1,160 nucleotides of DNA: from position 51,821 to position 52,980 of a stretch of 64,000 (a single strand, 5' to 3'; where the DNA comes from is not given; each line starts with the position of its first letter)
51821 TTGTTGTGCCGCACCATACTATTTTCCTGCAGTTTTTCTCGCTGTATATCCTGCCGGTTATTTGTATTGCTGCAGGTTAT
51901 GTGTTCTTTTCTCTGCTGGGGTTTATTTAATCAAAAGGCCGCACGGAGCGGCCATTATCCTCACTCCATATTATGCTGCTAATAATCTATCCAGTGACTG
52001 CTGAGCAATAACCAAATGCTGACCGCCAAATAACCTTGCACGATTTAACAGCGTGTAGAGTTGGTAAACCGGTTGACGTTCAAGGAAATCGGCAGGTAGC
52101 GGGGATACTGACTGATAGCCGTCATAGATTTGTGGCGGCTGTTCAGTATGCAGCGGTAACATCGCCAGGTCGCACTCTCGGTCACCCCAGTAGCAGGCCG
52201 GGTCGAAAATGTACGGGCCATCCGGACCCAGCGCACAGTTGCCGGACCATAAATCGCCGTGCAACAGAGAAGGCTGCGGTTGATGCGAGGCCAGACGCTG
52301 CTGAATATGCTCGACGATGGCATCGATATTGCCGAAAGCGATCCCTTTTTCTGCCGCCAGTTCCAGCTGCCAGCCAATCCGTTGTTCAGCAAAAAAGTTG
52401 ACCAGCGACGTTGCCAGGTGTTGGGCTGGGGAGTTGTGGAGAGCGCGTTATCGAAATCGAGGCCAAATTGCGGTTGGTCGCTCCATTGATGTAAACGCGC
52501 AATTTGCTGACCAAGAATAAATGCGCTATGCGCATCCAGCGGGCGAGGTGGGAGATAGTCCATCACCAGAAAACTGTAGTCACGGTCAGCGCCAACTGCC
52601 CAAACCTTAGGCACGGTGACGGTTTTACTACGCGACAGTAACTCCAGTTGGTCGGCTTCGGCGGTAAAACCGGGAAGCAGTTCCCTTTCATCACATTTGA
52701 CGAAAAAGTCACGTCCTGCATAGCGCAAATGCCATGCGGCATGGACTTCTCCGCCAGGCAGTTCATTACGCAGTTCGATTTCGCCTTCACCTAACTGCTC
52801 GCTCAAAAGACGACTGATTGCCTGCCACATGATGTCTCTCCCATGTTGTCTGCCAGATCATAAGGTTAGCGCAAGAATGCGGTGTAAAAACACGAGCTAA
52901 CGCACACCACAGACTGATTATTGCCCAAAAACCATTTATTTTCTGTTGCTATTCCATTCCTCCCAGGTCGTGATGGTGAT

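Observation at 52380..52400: yniA split by a single-base deletion in an A/T homopolymer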

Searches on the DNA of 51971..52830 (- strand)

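Call 6: search_dna_similar(query=window:51971-52830:-, collection=ecoli_genomes, mode=near, max_rows=40)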
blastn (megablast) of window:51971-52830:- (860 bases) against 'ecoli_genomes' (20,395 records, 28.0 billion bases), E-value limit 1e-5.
Records with a match: 5423; places in all: 5425; records where one place covers at least 80% of the query: 5423.
Genomes with a match: 5423 of 5426; with a place that covers at least 80% of the query: 5423. Places per genome that has any: lowest 1, median 1, highest 2. On chromosomes: 5423 places; on plasmids: 2.
Best place of each record, by identity: >=99% 1550; 95-99% 3873.
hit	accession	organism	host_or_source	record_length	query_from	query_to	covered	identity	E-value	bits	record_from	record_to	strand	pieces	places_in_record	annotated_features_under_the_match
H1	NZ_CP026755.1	Escherichia coli strain AR_0077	missing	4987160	1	860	100%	99.9%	0e+0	1583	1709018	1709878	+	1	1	yniA: fructosamine kinase family protein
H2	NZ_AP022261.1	Escherichia coli strain WP8-S18-ESBL-07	-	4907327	1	860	100%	99.9%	0e+0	1583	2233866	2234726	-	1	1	yniA: fructosamine kinase family protein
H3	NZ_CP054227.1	Escherichia coli strain EcPF15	Homo sapiens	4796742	1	860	100%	99.9%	0e+0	1583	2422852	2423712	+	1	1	yniA: fructosamine kinase family protein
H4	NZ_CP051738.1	Escherichia coli strain SCU-105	Homo sapiens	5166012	1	860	100%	99.9%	0e+0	1583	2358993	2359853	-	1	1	yniA: fructosamine kinase family protein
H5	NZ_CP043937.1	Escherichia coli strain RM14516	blackbird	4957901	1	860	100%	99.9%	0e+0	1583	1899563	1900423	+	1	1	yniA: fructosamine kinase family protein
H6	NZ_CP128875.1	Escherichia coli strain TUM14771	Homo sapiens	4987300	1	860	100%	99.9%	0e+0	1583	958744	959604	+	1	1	yniA: fructosamine kinase family protein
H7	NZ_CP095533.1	Escherichia coli strain GN02461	Homo sapiens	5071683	1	860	100%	99.9%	0e+0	1583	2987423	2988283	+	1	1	yniA: fructosamine kinase family protein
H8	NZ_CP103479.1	Escherichia coli strain 4621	Homo sapiens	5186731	1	860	100%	99.9%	0e+0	1583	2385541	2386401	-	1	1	yniA: fructosamine kinase family protein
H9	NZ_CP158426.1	Escherichia coli strain NRZ14408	Homo sapiens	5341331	1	860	100%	99.9%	0e+0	1583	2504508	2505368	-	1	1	yniA: fructosamine kinase family protein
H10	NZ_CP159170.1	Escherichia coli strain 10035776-3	Homo sapiens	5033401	1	860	100%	99.9%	0e+0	1583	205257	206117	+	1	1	yniA: fructosamine kinase family protein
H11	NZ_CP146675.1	Escherichia coli strain MS 69-1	Homo sapiens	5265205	1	860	100%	99.9%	0e+0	1583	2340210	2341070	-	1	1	yniA: fructosamine kinase family protein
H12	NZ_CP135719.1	Escherichia coli strain TUM1226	missing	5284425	1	860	100%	99.9%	0e+0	1583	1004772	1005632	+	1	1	yniA: fructosamine kinase family protein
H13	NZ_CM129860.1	Escherichia coli strain SW070912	wastewater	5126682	1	860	100%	99.9%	0e+0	1583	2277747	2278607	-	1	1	yniA: fructosamine kinase family protein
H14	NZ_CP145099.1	Escherichia coli strain PS_131_S11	Homo sapiens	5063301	1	860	100%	99.9%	0e+0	1583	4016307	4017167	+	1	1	yniA: fructosamine kinase family protein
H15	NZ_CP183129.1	Escherichia coli strain 755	Homo sapiens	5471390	1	860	100%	99.9%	0e+0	1583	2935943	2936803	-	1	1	yniA: fructosamine kinase family protein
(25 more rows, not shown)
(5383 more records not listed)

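Call 7: search_dna_similar(query=window:52354-52433:-, collection=ecoli_genomes, mode=near, max_rows=30)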
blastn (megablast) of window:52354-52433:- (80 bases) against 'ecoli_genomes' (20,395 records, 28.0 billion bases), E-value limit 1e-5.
Records with a match: 5423; places in all: 5425; records where one place covers at least 80% of the query: 5423.
Genomes with a match: 5423 of 5426; with a place that covers at least 80% of the query: 5423. Places per genome that has any: lowest 1, median 1, highest 2. On chromosomes: 5423 places; on plasmids: 2.
Best place of each record, by identity: >=99% 5; 95-99% 5218; 90-95% 200.
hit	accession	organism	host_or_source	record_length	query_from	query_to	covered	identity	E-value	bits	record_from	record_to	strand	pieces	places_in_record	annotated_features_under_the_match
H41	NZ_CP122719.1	Escherichia coli strain ETEC1748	Sus scrofa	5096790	1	80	100%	100.0%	2e-33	148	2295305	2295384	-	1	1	yniA: fructosamine kinase family protein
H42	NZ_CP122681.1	Escherichia coli strain ETEC4068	Sus scrofa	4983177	1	80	100%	100.0%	2e-33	148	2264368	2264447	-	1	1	yniA: fructosamine kinase family protein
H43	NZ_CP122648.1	Escherichia coli strain ETEC4077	Sus scrofa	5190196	1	80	100%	100.0%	2e-33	148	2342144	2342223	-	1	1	yniA: fructosamine kinase family protein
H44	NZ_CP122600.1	Escherichia coli strain ETEC6333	Sus scrofa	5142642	1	80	100%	100.0%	2e-33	148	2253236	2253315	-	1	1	yniA: fructosamine kinase family protein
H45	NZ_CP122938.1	Escherichia coli strain ETEC1701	Sus scrofa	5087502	1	80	100%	100.0%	2e-33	148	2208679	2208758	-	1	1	yniA: fructosamine kinase family protein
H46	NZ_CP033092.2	Escherichia coli DSM 30083 = JCM 1649 = ATCC 11775 strain ...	-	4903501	1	80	100%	98.8%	1e-31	143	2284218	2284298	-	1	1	yniA: fructosamine kinase family protein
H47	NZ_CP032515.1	Escherichia coli strain 118UI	Homo sapiens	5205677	1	80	100%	98.8%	1e-31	143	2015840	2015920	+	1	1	yniA: fructosamine kinase family protein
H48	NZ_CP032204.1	Escherichia coli strain AR_0013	missing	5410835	1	80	100%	98.8%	1e-31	143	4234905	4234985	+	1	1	yniA: fructosamine kinase family protein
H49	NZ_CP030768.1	Escherichia coli strain 2017C-4173W12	missing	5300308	1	80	100%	98.8%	1e-31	143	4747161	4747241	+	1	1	yniA: fructosamine kinase family protein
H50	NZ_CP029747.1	Escherichia coli strain 2016C-3878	Homo sapiens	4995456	1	80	100%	98.8%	1e-31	143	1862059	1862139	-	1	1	yniA: fructosamine kinase family protein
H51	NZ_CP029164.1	Escherichia coli strain 104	chicken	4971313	1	80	100%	98.8%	1e-31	143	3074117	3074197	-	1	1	yniA: fructosamine kinase family protein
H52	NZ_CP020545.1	Escherichia coli strain ZJ3920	Homo sapiens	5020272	1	80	100%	98.8%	1e-31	143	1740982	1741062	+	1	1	yniA: fructosamine kinase family protein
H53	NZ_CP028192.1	Escherichia coli strain CFSAN018748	tissue and/or biological fluid swine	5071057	1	80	100%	98.8%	1e-31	143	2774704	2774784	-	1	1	yniA: fructosamine kinase family protein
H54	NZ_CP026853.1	Escherichia coli strain MS7163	Homo sapiens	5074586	1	80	100%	98.8%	1e-31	143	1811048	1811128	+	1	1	yniA: fructosamine kinase family protein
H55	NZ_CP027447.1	Escherichia coli strain 2014C-3075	Homo sapiens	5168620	1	80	100%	98.8%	1e-31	143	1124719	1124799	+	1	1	yniA: fructosamine kinase family protein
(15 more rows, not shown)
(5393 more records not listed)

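Call 8: get_annotated_region(hit=H1, flank=3000)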
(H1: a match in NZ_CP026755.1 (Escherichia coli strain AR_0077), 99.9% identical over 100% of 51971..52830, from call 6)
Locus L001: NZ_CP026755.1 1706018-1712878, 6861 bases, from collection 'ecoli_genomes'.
description: Escherichia coli strain AR_0077 chromosome, complete genome
organism: Escherichia coli strain AR_0077 (NCBI taxid 562)
replicon: chromosome; assembly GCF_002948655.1
host: missing; source: missing; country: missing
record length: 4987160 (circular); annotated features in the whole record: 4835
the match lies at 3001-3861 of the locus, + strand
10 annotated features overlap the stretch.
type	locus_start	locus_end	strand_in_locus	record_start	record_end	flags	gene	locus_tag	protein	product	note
CDS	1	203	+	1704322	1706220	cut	espL1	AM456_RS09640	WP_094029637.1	type III secretion system effector EspL1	-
CDS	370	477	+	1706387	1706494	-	yniD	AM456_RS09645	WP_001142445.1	small membrane protein YniD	-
CDS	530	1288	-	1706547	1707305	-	ydiY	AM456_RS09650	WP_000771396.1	DUF481 domain-containing protein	-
CDS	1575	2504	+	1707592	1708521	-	pfkB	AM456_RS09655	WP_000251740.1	6-phosphofructokinase II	-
CDS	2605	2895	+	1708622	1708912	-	ghoS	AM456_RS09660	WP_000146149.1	type V toxin-antitoxin system endoribonuclease antitoxin GhoS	-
CDS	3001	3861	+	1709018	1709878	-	yniA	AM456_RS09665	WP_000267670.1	fructosamine kinase family protein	-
CDS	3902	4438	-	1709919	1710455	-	yniB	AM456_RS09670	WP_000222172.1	YniB family protein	-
CDS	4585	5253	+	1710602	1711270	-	hxpB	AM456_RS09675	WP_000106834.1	hexitol phosphatase HxpB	-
CDS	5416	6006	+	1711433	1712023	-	ydjM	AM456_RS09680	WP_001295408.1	metal-dependent hydrolase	-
CDS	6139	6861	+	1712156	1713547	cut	tcyP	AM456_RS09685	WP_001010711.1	cystine/sulfocysteine:cation symporter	-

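Call 9: get_annotated_region(hit=H41, flank=3000)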
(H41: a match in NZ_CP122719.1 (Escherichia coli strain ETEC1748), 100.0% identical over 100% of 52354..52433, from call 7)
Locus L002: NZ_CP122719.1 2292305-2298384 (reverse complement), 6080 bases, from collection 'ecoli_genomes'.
description: Escherichia coli strain ETEC1748 chromosome, complete genome
organism: Escherichia coli strain ETEC1748 (NCBI taxid 562)
replicon: chromosome; assembly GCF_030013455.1
host: Sus scrofa; source: feces; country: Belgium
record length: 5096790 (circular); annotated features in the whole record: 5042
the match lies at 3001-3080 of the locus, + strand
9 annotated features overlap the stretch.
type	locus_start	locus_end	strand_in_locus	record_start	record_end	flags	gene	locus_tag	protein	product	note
CDS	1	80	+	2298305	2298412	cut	yniD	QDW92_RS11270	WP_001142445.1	small membrane protein YniD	-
CDS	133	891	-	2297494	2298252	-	ydiY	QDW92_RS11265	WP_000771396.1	DUF481 domain-containing protein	-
CDS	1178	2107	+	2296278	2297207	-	pfkB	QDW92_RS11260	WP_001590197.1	6-phosphofructokinase II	-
CDS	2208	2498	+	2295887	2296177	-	ghoS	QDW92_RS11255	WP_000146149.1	type V toxin-antitoxin system endoribonuclease antitoxin GhoS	-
CDS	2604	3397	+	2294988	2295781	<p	yniA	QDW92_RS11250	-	fructosamine kinase family protein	frameshifted; incomplete; partial in the middle of a contig; missing C-terminus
CDS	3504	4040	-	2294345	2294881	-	yniB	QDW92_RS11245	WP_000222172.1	YniB family protein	-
CDS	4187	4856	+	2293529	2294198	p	hxpB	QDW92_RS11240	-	hexitol phosphatase HxpB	frameshifted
CDS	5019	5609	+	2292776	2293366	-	ydjM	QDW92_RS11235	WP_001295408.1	metal-dependent hydrolase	-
CDS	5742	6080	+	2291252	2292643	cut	tcyP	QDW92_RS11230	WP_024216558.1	cystine/sulfocysteine:cation symporter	-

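Call 22: search_dna_similar(query=L005:3500-9000:+, collection=ecoli_genomes, mode=near, max_rows=45)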
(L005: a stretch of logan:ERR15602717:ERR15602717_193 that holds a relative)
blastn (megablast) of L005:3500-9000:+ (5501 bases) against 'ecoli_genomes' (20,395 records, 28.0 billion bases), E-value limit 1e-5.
Records with a match: 5424; places in all: 5429; records where one place covers at least 80% of the query: 5417.
Genomes with a match: 5424 of 5426; with a place that covers at least 80% of the query: 5417. Places per genome that has any: lowest 1, median 1, highest 2. On chromosomes: 5427 places; on plasmids: 2.
Best place of each record, by identity: >=99% 470; 95-99% 4954.
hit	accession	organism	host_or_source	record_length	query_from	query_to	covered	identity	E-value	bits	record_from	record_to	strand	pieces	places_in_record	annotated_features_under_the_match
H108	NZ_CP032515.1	Escherichia coli strain 118UI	Homo sapiens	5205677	1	5501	100%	100.0%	0e+0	10154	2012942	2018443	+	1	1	pfkB: 6-phosphofructokinase II | yniA: fructosamine kinase family protein | ydiY: DUF481 domain-containing protein | hxpB: hexitol phosphatase HxpB | ydjM: metal-dependent hydrolase | and 2 other names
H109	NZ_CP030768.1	Escherichia coli strain 2017C-4173W12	missing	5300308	1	5501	100%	100.0%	0e+0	10154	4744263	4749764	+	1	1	pfkB: 6-phosphofructokinase II | yniA: fructosamine kinase family protein | ydiY: DUF481 domain-containing protein | hxpB: hexitol phosphatase HxpB | ydjM: metal-dependent hydrolase | and 2 other names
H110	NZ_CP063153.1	Escherichia coli strain M7424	Homo sapiens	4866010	1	5501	100%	100.0%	0e+0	10154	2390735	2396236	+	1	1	pfkB: 6-phosphofructokinase II | yniA: fructosamine kinase family protein | ydiY: DUF481 domain-containing protein | hxpB: hexitol phosphatase HxpB | ydjM: metal-dependent hydrolase | and 2 other names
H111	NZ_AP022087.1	Escherichia coli strain WP4-S18-ESBL-07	-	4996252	1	5501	100%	100.0%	0e+0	10154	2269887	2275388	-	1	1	pfkB: 6-phosphofructokinase II | yniA: fructosamine kinase family protein | ydiY: DUF481 domain-containing protein | hxpB: hexitol phosphatase HxpB | ydjM: metal-dependent hydrolase | and 2 other names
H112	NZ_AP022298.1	Escherichia coli strain BEC1-S17-ESBL-09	-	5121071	1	5501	100%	100.0%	0e+0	10154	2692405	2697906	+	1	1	pfkB: 6-phosphofructokinase II | yniA: fructosamine kinase family protein | ydiY: DUF481 domain-containing protein | hxpB: hexitol phosphatase HxpB | ydjM: metal-dependent hydrolase | and 2 other names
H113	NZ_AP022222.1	Escherichia coli strain WP8-S17-ESBL-12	-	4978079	1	5501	100%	100.0%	0e+0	10154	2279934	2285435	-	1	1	pfkB: 6-phosphofructokinase II | yniA: fructosamine kinase family protein | ydiY: DUF481 domain-containing protein | hxpB: hexitol phosphatase HxpB | ydjM: metal-dependent hydrolase | and 2 other names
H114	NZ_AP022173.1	Escherichia coli strain WP7-S17-ESBL-01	-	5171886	1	5501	100%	100.0%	0e+0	10154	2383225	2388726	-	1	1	pfkB: 6-phosphofructokinase II | yniA: fructosamine kinase family protein | ydiY: DUF481 domain-containing protein | hxpB: hexitol phosphatase HxpB | ydjM: metal-dependent hydrolase | and 2 other names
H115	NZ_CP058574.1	Escherichia coli strain EC1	Homo sapiens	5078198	1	5501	100%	100.0%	0e+0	10154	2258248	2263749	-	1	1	pfkB: 6-phosphofructokinase II | yniA: fructosamine kinase family protein | ydiY: DUF481 domain-containing protein | hxpB: hexitol phosphatase HxpB | ydjM: metal-dependent hydrolase | and 2 other names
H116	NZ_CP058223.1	Escherichia coli strain 550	Homo sapiens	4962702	1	5501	100%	100.0%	0e+0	10154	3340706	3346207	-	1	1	pfkB: 6-phosphofructokinase II | yniA: fructosamine kinase family protein | ydiY: DUF481 domain-containing protein | hxpB: hexitol phosphatase HxpB | ydjM: metal-dependent hydrolase | and 2 other names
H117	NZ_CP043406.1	Escherichia coli strain NMBU-W13E19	surface water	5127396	1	5501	100%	100.0%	0e+0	10154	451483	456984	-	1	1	pfkB: 6-phosphofructokinase II | yniA: fructosamine kinase family protein | ydiY: DUF481 domain-containing protein | hxpB: hexitol phosphatase HxpB | ydjM: metal-dependent hydrolase | and 2 other names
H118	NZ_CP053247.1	Escherichia coli strain SCU-482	Homo sapiens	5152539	1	5501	100%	100.0%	0e+0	10154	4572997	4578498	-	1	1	pfkB: 6-phosphofructokinase II | yniA: fructosamine kinase family protein | ydiY: DUF481 domain-containing protein | hxpB: hexitol phosphatase HxpB | ydjM: metal-dependent hydrolase | and 2 other names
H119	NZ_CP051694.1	Escherichia coli strain SCU-313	Homo sapiens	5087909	1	5501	100%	100.0%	0e+0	10154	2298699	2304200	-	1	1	pfkB: 6-phosphofructokinase II | yniA: fructosamine kinase family protein | ydiY: DUF481 domain-containing protein | hxpB: hexitol phosphatase HxpB | ydjM: metal-dependent hydrolase | and 2 other names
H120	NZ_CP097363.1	Escherichia coli strain AGR6137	water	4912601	1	5501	100%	100.0%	0e+0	10154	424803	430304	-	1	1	pfkB: 6-phosphofructokinase II | yniA: fructosamine kinase family protein | ydiY: DUF481 domain-containing protein | hxpB: hexitol phosphatase HxpB | ydjM: metal-dependent hydrolase | and 2 other names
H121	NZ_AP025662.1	Escherichia coli strain TUM20902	Homo sapiens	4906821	1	5501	100%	100.0%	0e+0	10154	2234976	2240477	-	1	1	pfkB: 6-phosphofructokinase II | yniA: fructosamine kinase family protein | ydiY: DUF481 domain-containing protein | hxpB: hexitol phosphatase HxpB | ydjM: metal-dependent hydrolase | and 2 other names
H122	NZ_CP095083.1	Escherichia coli strain EC6868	Homo sapiens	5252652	1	5501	100%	100.0%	0e+0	10154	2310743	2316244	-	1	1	pfkB: 6-phosphofructokinase II | yniA: fructosamine kinase family protein | ydiY: DUF481 domain-containing protein | hxpB: hexitol phosphatase HxpB | ydjM: metal-dependent hydrolase | and 2 other names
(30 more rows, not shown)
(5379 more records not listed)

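Call 28: search_dna_similar(query=window:52371-52416:-, collection=ecoli_genomes, mode=near, max_rows=40, max_evalue=0.001)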
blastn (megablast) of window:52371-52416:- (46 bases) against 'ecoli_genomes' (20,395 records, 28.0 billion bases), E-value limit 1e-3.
Records with a match: 6; places in all: 6; records where one place covers at least 80% of the query: 6.
Genomes with a match: 6 of 5426; with a place that covers at least 80% of the query: 6. Places per genome that has any: lowest 1, median 1, highest 1. On chromosomes: 6 places; on plasmids: 0.
Best place of each record, by identity: >=99% 6.
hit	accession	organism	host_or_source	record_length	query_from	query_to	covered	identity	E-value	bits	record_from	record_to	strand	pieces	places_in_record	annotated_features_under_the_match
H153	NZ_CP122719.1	Escherichia coli strain ETEC1748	Sus scrofa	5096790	1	46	100%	100.0%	6e-15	86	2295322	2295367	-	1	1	yniA: fructosamine kinase family protein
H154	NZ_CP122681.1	Escherichia coli strain ETEC4068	Sus scrofa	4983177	1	46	100%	100.0%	6e-15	86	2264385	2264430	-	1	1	yniA: fructosamine kinase family protein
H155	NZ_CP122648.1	Escherichia coli strain ETEC4077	Sus scrofa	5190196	1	46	100%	100.0%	6e-15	86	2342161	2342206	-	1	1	yniA: fructosamine kinase family protein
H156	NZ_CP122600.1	Escherichia coli strain ETEC6333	Sus scrofa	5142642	1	46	100%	100.0%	6e-15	86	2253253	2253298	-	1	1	yniA: fructosamine kinase family protein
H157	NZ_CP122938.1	Escherichia coli strain ETEC1701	Sus scrofa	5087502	1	46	100%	100.0%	6e-15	86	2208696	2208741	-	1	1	yniA: fructosamine kinase family protein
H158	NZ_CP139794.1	Escherichia coli strain Nord8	Homo sapiens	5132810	1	46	100%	100.0%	6e-15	86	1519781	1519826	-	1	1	yniA: fructosamine kinase family protein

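Call 32: get_annotated_region(hit=H158, flank=6000)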
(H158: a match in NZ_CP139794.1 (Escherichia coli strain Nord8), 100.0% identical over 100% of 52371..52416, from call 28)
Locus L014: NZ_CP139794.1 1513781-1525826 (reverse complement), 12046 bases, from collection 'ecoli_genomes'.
description: Escherichia coli strain Nord8 chromosome, complete genome
organism: Escherichia coli strain Nord8 (NCBI taxid 562)
replicon: chromosome; assembly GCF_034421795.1
host: Homo sapiens; source: -; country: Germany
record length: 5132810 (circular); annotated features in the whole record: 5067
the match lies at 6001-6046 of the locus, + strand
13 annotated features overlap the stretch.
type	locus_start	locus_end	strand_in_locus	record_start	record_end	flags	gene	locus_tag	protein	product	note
CDS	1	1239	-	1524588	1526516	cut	thrS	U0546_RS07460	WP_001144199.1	threonine--tRNA ligase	-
CDS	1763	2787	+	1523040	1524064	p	-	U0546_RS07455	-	ShET2/EspL2 family type III secretion system effector toxin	frameshifted; internal stop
CDS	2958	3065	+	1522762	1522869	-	yniD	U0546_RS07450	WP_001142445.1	small membrane protein YniD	-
CDS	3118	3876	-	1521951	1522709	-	ydiY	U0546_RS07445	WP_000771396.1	DUF481 domain-containing protein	-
CDS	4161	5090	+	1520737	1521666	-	pfkB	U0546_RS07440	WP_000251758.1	6-phosphofructokinase II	-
CDS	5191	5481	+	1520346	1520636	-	ghoS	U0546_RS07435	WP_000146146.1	type V toxin-antitoxin system endoribonuclease antitoxin GhoS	-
CDS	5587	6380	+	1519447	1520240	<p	yniA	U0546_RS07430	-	fructosamine kinase family protein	frameshifted; incomplete; partial in the middle of a contig; missing C-terminus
CDS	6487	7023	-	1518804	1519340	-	yniB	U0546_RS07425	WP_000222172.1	YniB family protein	-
CDS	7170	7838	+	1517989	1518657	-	hxpB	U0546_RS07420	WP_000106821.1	hexitol phosphatase HxpB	-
CDS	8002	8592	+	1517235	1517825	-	ydjM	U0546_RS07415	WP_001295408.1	metal-dependent hydrolase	-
CDS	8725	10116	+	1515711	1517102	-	tcyP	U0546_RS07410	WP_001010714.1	cystine/sulfocysteine:cation symporter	-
CDS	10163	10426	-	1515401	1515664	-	cedA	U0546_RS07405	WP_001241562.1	cell division activator CedA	-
CDS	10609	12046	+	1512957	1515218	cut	katE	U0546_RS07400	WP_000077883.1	catalase HPII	-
